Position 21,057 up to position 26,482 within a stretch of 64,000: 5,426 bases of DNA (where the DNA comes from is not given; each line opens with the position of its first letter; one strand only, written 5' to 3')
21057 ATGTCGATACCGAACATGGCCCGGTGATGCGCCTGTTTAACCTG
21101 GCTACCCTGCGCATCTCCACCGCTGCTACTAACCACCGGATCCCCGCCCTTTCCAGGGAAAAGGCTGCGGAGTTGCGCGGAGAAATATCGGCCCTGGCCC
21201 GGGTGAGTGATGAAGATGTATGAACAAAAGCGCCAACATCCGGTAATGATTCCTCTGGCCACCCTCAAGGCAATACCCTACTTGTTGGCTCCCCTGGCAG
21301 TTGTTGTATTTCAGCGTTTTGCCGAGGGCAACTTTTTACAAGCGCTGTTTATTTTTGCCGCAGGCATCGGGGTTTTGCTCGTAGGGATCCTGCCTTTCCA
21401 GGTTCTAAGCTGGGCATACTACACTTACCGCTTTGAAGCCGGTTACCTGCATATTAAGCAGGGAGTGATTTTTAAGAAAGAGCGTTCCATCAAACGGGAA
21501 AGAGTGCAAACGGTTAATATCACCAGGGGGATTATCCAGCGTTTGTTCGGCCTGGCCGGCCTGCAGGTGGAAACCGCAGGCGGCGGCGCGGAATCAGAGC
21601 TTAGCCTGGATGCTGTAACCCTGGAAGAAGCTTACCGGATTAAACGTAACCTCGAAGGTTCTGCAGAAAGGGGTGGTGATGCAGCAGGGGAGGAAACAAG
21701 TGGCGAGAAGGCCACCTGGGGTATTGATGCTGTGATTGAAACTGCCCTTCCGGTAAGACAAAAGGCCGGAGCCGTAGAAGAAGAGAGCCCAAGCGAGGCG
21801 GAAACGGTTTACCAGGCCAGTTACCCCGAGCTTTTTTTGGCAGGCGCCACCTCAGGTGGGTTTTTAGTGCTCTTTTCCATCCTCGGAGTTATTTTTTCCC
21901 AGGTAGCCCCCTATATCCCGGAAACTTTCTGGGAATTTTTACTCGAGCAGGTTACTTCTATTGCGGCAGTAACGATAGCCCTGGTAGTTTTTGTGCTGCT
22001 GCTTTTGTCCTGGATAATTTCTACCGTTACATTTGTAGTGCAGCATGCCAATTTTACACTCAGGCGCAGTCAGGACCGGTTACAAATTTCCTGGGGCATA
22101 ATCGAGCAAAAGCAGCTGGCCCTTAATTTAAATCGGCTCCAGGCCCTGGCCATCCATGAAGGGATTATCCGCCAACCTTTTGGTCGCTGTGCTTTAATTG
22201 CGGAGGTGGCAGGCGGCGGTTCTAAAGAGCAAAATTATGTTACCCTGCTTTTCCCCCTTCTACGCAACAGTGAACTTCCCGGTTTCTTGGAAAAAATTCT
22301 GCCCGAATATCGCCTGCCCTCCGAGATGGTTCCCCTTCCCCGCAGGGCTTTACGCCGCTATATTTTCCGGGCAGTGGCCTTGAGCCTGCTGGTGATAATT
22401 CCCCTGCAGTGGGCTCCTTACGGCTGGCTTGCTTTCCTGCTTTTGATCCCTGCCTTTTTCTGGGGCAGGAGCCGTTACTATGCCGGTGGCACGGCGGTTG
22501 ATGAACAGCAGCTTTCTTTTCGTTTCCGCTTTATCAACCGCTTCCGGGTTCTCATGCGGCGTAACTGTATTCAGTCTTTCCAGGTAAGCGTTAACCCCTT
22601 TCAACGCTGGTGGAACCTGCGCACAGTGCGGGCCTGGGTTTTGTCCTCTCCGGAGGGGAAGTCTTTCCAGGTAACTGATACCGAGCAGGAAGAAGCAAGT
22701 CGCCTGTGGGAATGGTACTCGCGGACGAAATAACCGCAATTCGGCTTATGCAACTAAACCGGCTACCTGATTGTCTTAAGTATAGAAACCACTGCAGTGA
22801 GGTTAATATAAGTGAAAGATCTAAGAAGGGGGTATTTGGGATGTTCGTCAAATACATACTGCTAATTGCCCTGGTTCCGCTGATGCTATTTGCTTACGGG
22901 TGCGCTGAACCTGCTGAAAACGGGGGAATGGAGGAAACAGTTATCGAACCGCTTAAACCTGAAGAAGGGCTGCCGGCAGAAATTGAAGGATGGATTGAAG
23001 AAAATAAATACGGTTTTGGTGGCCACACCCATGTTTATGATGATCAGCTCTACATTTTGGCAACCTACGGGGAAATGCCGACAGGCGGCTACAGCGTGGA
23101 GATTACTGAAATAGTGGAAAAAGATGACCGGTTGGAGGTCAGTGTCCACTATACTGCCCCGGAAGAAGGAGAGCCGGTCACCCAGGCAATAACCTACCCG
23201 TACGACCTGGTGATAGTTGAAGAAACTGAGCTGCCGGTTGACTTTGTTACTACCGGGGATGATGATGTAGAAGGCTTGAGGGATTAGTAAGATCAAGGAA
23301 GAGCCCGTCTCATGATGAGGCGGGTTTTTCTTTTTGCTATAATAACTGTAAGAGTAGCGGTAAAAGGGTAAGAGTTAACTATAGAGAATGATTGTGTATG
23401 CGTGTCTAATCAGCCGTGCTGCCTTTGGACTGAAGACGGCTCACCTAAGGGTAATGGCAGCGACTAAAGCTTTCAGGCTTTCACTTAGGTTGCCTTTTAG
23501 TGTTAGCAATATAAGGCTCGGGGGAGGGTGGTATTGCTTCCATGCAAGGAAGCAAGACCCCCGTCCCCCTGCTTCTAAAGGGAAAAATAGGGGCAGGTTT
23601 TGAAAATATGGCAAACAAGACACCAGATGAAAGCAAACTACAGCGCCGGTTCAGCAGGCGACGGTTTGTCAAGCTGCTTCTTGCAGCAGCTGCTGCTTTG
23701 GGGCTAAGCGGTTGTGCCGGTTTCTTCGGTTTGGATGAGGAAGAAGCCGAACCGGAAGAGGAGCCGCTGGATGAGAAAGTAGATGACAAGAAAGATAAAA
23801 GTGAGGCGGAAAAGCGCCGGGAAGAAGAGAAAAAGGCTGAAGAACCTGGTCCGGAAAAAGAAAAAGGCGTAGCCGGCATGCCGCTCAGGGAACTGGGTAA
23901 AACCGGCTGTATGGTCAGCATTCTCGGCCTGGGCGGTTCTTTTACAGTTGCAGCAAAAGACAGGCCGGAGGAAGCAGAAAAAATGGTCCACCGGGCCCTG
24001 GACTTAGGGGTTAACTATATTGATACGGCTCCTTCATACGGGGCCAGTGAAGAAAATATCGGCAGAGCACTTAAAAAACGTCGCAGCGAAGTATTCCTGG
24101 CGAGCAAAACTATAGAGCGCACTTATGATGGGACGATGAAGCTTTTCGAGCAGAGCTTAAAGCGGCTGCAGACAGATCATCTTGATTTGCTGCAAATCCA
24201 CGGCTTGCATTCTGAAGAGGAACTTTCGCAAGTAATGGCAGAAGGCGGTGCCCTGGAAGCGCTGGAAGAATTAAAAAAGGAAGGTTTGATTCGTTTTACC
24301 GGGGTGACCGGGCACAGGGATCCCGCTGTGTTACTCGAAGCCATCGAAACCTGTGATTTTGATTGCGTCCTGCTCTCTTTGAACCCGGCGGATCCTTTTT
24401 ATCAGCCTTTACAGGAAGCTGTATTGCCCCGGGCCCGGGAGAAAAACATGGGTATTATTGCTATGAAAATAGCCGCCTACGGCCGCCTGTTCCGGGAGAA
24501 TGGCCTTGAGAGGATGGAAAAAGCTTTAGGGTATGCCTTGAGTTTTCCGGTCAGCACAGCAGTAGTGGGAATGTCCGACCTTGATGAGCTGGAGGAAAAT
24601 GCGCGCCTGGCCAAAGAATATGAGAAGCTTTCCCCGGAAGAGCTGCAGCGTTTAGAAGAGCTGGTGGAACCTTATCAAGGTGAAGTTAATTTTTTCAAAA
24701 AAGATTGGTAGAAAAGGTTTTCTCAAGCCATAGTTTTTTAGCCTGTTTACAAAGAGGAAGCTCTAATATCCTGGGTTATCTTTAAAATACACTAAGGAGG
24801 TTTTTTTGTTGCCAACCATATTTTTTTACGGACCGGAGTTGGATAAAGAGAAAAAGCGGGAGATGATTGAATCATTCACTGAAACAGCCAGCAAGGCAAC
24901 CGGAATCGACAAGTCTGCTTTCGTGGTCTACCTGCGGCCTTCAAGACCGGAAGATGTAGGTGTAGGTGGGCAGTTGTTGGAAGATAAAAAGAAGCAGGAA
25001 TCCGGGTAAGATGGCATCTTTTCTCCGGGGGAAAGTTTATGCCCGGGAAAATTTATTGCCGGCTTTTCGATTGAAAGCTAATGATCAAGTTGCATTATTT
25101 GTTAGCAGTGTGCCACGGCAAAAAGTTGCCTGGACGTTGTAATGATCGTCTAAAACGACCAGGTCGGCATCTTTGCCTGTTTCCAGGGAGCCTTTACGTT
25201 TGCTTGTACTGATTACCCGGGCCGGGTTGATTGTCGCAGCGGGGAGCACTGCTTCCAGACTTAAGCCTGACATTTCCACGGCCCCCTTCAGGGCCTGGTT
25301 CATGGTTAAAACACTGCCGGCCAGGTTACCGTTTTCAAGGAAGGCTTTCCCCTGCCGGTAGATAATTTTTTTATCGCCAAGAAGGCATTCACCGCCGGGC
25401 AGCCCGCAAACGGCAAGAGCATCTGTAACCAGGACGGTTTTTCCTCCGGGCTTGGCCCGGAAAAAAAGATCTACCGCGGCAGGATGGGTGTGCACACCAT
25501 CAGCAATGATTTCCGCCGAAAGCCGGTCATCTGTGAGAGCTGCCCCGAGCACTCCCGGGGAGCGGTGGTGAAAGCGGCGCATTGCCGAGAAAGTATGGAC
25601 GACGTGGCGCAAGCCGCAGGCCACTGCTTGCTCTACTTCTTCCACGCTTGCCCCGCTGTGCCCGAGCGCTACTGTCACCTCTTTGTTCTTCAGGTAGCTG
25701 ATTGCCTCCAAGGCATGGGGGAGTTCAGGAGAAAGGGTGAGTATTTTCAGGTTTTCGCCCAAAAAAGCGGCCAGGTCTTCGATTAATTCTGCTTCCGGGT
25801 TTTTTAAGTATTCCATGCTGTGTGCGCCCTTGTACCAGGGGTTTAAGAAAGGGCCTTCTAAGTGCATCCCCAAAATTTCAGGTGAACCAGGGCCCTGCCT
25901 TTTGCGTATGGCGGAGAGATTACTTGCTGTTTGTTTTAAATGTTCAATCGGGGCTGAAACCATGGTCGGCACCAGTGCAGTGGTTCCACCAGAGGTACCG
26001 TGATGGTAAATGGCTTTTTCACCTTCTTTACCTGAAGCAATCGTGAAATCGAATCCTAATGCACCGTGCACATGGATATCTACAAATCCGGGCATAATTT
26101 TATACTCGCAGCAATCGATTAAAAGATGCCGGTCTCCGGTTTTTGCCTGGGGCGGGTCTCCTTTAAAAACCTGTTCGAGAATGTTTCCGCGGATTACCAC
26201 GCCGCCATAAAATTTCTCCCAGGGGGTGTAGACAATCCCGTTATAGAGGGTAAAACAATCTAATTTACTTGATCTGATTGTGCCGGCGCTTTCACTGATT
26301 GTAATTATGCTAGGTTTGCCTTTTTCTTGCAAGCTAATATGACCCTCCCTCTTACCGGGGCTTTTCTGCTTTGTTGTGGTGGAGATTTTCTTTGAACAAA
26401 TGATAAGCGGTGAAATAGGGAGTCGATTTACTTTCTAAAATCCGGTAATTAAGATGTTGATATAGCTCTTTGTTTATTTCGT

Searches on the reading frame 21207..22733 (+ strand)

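Call 39: search_protein_families(library=pfam, proteins=[window:21207-22733:+], max_evalue=0.00001)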
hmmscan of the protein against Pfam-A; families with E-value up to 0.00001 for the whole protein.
window:21207-22733:+ (508 aa): 1 family
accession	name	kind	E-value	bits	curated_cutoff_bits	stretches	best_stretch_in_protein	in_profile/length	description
PF03703.20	bPH_2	-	1.8e-36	124.7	22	3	69-149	1-78/78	Bacterial PH domain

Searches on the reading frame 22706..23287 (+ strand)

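Call 39: search_protein_families(library=pfam, proteins=[window:22706-23287:+], max_evalue=0.00001)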
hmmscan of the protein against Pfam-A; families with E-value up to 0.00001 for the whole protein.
window:22706-23287:+ (193 aa): 1 family
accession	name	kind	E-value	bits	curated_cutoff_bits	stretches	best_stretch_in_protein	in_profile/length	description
PF14343.11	PrcB_C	-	5.7e-20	71.7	24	1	115-171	1-55/56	PrcB C-terminal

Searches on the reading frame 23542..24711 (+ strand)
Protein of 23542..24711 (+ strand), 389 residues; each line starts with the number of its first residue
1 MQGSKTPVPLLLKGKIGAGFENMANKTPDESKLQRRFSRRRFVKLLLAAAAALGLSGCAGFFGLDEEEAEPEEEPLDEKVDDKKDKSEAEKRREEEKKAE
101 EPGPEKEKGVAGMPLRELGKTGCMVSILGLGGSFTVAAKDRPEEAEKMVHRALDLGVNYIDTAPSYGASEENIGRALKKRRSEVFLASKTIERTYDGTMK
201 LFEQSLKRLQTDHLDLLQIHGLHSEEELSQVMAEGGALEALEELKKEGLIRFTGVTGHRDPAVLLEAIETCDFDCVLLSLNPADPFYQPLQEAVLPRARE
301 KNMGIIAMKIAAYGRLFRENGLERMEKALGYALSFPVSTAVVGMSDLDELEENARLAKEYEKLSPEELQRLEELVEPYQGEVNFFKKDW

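Call 39: search_protein_families(library=pfam, proteins=[window:23542-24711:+], max_evalue=0.00001)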
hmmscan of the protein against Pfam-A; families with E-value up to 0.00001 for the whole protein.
window:23542-24711:+ (389 aa): 1 family
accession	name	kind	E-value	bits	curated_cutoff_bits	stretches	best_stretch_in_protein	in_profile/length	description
PF00248.27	Aldo_ket_red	-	9.3e-39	133.7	24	1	129-320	5-201/291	Aldo/keto reductase family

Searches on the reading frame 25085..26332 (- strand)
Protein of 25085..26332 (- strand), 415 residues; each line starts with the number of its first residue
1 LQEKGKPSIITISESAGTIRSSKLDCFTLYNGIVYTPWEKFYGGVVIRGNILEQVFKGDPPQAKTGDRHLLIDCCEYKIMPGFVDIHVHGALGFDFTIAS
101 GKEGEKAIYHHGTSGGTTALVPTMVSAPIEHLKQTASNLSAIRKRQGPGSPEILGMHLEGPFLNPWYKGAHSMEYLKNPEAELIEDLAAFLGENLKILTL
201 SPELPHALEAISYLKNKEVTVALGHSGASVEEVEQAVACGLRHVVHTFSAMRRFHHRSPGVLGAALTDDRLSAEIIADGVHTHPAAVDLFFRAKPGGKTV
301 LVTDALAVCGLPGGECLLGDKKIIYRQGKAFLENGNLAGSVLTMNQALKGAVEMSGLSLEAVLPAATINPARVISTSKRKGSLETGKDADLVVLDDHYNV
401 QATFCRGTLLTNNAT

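Call 39: search_protein_families(library=pfam, proteins=[window:25085-26332:-], max_evalue=0.00001)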
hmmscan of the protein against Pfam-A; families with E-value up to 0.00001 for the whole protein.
window:25085-26332:- (415 aa): 2 families
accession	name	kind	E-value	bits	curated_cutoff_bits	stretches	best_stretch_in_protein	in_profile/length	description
PF01979.26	Amidohydro_1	-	4.6e-24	85.7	25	1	79-409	2-344/345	Amidohydrolase family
PF07969.17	Amidohydro_3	-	1.1e-11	45.3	29.7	1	352-396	402-446/472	Amidohydrolase family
